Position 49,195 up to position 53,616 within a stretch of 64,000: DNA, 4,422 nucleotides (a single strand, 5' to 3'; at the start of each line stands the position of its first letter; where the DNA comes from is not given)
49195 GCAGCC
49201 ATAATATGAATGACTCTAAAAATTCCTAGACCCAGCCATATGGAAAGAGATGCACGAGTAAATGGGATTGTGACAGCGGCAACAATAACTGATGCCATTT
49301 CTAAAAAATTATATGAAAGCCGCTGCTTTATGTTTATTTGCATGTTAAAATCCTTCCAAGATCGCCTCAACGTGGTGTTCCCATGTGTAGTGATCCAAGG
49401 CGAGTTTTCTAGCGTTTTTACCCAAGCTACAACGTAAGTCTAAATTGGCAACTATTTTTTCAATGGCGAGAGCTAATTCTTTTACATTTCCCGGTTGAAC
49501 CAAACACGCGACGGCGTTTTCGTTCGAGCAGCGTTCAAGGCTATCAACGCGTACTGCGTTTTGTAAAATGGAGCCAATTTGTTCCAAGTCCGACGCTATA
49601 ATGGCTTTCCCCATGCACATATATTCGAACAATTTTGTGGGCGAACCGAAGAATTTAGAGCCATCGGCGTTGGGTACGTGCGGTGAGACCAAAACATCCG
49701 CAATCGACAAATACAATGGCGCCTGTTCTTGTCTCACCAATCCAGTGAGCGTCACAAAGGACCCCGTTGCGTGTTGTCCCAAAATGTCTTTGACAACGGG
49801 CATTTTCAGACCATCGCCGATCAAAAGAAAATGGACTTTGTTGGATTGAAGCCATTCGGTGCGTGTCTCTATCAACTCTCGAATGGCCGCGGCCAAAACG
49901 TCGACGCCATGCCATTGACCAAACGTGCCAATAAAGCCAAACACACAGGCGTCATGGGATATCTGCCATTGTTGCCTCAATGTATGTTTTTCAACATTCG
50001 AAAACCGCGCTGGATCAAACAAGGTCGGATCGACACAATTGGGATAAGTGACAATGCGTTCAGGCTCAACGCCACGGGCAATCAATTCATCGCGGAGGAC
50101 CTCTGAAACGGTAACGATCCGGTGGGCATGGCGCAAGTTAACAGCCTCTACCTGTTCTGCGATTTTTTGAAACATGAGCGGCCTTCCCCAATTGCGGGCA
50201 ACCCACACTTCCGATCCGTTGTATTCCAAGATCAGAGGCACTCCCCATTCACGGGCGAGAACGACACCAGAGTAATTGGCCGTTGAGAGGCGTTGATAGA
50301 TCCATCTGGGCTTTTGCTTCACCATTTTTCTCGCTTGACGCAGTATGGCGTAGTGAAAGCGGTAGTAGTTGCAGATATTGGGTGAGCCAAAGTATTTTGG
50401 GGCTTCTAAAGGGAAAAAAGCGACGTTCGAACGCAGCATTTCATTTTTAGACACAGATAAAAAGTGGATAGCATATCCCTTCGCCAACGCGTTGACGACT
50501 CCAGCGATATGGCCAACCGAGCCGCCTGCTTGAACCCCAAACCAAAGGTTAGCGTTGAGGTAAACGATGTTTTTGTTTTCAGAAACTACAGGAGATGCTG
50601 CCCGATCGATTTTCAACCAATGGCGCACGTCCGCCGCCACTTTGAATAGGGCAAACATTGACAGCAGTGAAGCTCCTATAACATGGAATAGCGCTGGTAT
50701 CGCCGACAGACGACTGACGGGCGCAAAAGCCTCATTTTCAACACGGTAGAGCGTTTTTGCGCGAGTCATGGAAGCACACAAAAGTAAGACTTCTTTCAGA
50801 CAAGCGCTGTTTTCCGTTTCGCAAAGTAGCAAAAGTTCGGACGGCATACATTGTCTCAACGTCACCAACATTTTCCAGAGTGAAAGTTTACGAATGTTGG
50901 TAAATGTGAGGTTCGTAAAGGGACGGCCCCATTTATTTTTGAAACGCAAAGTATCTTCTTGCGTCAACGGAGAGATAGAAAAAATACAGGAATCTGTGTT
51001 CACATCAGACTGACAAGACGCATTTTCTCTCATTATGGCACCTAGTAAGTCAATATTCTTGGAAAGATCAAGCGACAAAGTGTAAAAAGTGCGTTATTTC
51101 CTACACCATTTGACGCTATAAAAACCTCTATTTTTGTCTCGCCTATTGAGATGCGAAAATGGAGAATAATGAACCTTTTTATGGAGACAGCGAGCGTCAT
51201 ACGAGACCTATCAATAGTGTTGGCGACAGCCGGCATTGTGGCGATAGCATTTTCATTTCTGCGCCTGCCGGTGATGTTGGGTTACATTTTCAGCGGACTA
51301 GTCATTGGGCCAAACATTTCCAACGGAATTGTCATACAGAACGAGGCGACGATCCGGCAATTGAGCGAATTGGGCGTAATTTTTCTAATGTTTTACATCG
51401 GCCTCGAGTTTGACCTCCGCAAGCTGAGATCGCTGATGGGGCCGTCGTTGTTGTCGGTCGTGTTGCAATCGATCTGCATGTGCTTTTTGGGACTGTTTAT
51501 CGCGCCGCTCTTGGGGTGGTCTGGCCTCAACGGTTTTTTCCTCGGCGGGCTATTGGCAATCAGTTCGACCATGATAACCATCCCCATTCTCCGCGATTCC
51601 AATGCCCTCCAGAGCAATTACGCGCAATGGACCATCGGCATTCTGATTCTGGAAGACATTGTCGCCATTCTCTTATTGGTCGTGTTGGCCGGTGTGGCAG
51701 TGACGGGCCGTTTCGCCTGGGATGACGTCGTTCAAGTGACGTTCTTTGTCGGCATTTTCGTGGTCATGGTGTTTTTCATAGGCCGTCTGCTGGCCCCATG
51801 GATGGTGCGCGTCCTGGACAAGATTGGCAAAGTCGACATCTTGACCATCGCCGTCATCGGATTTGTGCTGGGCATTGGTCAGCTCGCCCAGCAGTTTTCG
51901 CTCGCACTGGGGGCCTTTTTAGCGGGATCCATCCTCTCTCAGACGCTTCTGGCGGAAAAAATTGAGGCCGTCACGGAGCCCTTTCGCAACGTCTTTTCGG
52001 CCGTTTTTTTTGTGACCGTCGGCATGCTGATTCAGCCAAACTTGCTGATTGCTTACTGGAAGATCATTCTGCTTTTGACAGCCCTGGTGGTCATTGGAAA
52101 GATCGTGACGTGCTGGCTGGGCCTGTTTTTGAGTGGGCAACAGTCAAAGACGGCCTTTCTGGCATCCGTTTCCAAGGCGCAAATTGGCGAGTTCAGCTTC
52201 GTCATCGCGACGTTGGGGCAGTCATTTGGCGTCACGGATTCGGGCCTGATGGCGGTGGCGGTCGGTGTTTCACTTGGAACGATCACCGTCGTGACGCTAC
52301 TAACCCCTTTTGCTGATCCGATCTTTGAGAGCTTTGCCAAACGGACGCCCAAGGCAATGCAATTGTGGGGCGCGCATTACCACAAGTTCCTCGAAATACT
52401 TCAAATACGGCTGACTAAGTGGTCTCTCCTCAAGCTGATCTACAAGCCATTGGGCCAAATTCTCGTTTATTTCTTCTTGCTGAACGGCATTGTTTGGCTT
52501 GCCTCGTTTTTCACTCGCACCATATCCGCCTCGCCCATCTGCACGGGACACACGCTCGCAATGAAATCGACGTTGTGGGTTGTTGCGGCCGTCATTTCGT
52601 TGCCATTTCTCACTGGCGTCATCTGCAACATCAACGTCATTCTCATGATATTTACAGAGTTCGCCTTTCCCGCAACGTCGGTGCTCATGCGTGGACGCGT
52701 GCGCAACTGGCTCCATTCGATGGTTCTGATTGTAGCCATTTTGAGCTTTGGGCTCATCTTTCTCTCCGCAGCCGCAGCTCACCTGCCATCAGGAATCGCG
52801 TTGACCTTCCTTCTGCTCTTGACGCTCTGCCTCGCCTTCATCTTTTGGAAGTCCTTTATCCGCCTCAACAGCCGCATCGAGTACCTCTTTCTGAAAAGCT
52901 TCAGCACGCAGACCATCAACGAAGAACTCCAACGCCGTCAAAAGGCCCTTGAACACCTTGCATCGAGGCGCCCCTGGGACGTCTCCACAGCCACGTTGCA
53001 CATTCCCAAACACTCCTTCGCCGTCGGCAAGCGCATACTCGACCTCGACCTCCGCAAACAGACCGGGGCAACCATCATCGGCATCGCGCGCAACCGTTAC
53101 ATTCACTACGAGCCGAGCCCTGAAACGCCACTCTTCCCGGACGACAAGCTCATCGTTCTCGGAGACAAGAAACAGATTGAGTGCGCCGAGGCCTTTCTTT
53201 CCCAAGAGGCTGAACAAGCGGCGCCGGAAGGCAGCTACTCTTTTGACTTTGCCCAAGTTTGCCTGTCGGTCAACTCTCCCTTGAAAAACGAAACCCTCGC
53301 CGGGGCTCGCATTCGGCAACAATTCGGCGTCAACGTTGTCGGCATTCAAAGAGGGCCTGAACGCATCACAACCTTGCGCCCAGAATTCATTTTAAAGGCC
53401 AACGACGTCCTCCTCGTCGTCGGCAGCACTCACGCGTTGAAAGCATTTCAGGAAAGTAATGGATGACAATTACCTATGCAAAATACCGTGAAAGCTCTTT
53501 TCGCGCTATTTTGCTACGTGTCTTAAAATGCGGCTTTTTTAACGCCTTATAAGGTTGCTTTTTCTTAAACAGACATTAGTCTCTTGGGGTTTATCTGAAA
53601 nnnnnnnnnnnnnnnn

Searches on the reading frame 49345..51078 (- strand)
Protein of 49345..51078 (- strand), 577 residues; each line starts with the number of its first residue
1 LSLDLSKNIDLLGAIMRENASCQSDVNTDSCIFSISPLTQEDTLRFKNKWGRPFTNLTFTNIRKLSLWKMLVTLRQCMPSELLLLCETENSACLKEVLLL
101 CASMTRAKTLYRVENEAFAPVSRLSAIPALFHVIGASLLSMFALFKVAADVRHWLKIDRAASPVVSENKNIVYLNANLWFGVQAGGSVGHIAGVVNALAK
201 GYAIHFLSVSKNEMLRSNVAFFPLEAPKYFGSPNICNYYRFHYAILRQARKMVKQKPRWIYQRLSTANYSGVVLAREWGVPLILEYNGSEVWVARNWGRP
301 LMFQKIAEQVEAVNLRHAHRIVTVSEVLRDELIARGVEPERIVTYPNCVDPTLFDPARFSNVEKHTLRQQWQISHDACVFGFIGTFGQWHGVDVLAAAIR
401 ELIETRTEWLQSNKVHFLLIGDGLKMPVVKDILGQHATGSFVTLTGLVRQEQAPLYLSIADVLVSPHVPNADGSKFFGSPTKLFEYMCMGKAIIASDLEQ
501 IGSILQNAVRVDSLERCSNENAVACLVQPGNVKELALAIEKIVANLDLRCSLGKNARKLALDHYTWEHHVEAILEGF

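Call 12: search_protein_families(library=ncbifam, proteins=[window:49345-51078:-], max_evalue=0.00001)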
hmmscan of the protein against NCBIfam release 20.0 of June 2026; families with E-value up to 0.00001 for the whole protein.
window:49345-51078:- (577 aa): 13 families
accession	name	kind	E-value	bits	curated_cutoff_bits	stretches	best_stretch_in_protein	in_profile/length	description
TIGR04063.1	stp3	hypoth_equivalog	1.7e-28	99.6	442.05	1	304-571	144-386/397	TIGR04063 family PEP-CTERM/XrtA system glycosyltransferase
NF007640.0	PRK10307.1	subfamily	6.2e-21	74.8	276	1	302-569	156-396/411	WcaI family glycosyltransferase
NF047676.1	TeichurnBiosyTuaH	equivalog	1.7e-11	43.6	550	1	286-509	123-332/384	teichuronic acid biosynthesis protein TuaH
TIGR03088.1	stp2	hypoth_equivalog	3.4e-11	42.8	409.05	1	319-572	138-365/374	TIGR03088 family PEP-CTERM/XrtA system glycosyltransferase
NF038298.1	EPS_HpsO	equivalog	2.2e-10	39.9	575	1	297-568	126-375/388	hormogonium polysaccharide biosynthesis glycosyltransferase HpsO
NF047684.1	TeichurnBiosyTuaC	equivalog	2.8e-10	39.7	550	1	272-508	125-331/391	teichuronic acid biosynthesis protein TuaC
NF053787.1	GlcN_PG_synth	equivalog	1.7e-09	37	480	1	271-575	98-354/361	N-acetylglucosaminyl phosphatidylglycerol synthase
TIGR04157.1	glyco_rSAM_CFB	subfamily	5.5e-09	35.5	400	1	311-567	163-396/406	TIGR04157 family glycosyltransferase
NF038295.1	EPS_HpsP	equivalog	4.1e-08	32.6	550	1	360-573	190-380/388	hormogonium polysaccharide biosynthesis glycosyltransferase HpsP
TIGR02149.1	glgA_Coryne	subfamily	5.4e-08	32.4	302.4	1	305-569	132-379/391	glycogen synthase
TIGR03087.1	stp1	hypoth_equivalog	8.5e-07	28.5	316.65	1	296-574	148-391/397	TIGR03087 family PEP-CTERM/XrtA system glycosyltransferase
NF049988.1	MGlcDAGSynMgs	equivalog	7e-06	25.6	400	1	398-468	227-298/398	alpha-monoglucosyldiacylglycerol synthase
TIGR03449.1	mycothiol_MshA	equivalog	8.5e-06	24.9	462.5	0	269-408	115-251/406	D-inositol-3-phosphate glycosyltransferase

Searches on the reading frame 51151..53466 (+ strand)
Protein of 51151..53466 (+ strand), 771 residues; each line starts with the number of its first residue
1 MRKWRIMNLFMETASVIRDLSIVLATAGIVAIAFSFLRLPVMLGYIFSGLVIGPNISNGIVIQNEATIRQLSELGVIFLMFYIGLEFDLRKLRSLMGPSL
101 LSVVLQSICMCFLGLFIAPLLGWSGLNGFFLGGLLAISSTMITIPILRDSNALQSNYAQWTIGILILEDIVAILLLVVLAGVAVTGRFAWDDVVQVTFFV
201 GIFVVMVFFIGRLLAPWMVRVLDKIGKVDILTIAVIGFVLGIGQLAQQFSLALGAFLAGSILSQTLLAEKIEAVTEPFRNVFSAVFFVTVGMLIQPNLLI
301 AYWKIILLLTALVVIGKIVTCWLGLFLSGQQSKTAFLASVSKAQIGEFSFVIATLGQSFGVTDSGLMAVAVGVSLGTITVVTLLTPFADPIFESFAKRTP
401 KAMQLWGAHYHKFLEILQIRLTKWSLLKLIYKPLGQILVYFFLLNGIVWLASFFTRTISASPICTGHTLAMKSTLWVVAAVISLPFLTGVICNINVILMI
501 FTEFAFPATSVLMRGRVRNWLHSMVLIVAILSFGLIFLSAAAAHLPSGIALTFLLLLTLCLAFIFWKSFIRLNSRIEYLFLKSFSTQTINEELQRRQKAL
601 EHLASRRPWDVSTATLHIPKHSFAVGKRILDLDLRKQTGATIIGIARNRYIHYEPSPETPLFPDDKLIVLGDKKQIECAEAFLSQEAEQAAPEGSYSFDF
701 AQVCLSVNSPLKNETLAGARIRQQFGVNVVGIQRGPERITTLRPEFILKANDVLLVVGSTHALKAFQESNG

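Call 12: search_protein_families(library=ncbifam, proteins=[window:51151-53466:+], max_evalue=0.00001)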
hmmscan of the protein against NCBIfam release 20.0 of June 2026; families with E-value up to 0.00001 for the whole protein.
window:51151-53466:+ (771 aa): 5 families
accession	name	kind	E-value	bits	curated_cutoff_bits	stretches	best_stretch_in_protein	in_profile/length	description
NF007950.1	PRK10669.1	equivalog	5.3e-46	157.6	700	1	15-369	6-368/547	YbaL family putative K(+) efflux transporter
TIGR00932.1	2a37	subfamily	5.2e-44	150.8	238.3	1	26-294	3-274/275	monovalent cation:proton antiporter-2 (CPA2) family protein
NF045626.1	FeTrans_MagA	equivalog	2.1e-37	129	700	1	21-371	12-362/386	iron transporter MagA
NF002924.0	PRK03562.1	equivalog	1.1e-33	116.6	752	1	14-375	5-369/623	glutathione-regulated potassium-efflux system protein KefC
NF002973.0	PRK03659.1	equivalog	1.1e-31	110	804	1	13-385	3-374/602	glutathione-regulated potassium-efflux system protein KefB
